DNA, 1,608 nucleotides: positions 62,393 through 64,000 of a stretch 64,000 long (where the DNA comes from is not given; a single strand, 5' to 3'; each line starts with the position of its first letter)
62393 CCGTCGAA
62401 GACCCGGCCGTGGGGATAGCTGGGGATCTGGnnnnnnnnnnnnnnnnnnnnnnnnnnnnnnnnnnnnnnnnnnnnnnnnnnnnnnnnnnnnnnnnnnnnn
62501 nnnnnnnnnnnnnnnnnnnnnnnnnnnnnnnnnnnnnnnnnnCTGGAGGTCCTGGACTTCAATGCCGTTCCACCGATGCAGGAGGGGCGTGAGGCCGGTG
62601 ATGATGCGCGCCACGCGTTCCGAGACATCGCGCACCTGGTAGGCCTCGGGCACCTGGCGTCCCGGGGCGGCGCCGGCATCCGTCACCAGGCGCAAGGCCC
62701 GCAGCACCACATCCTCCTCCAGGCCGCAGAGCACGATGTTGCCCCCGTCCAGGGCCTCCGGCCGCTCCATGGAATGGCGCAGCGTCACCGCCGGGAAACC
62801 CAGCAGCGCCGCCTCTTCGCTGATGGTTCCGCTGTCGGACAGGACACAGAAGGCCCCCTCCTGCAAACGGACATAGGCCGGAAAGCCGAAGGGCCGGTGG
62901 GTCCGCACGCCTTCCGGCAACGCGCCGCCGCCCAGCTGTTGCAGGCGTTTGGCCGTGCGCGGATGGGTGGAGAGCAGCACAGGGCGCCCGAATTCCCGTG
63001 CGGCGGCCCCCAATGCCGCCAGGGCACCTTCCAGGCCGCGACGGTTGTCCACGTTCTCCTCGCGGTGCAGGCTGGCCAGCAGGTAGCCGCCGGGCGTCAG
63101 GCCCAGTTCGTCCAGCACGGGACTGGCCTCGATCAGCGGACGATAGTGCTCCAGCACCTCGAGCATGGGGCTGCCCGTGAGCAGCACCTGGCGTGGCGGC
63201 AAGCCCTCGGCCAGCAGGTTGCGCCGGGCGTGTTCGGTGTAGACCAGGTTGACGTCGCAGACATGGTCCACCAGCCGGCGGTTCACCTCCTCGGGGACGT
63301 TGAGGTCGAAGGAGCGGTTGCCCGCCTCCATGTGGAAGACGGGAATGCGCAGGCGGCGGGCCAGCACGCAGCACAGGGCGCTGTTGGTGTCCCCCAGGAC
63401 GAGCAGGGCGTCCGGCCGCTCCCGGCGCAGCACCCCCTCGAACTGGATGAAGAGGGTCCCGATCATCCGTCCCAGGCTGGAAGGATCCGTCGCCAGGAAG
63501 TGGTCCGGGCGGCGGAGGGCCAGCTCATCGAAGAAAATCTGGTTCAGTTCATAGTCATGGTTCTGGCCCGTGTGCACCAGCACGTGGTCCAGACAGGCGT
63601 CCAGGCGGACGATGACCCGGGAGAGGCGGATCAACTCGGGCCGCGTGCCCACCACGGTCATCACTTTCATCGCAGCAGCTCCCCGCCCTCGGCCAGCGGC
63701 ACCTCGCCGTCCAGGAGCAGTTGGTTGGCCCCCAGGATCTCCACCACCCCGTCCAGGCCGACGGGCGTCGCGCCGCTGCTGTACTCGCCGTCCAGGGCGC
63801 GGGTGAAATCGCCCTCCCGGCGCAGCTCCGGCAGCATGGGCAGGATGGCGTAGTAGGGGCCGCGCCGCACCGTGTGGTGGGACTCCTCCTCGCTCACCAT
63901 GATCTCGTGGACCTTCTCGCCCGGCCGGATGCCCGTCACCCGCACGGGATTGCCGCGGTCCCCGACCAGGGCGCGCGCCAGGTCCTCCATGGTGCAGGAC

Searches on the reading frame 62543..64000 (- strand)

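Call 37: search_protein_families(library=pfam, proteins=[window:62543-64000:-], max_evalue=0.0001)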
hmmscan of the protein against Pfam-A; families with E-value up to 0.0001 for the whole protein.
window:62543-64000:- (486 aa): 1 family
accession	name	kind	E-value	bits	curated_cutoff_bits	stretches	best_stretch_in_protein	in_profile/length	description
PF02350.25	Epimerase_2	-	8e-86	288.5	30.6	1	136-467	8-346/347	UDP-N-acetylglucosamine 2-epimerase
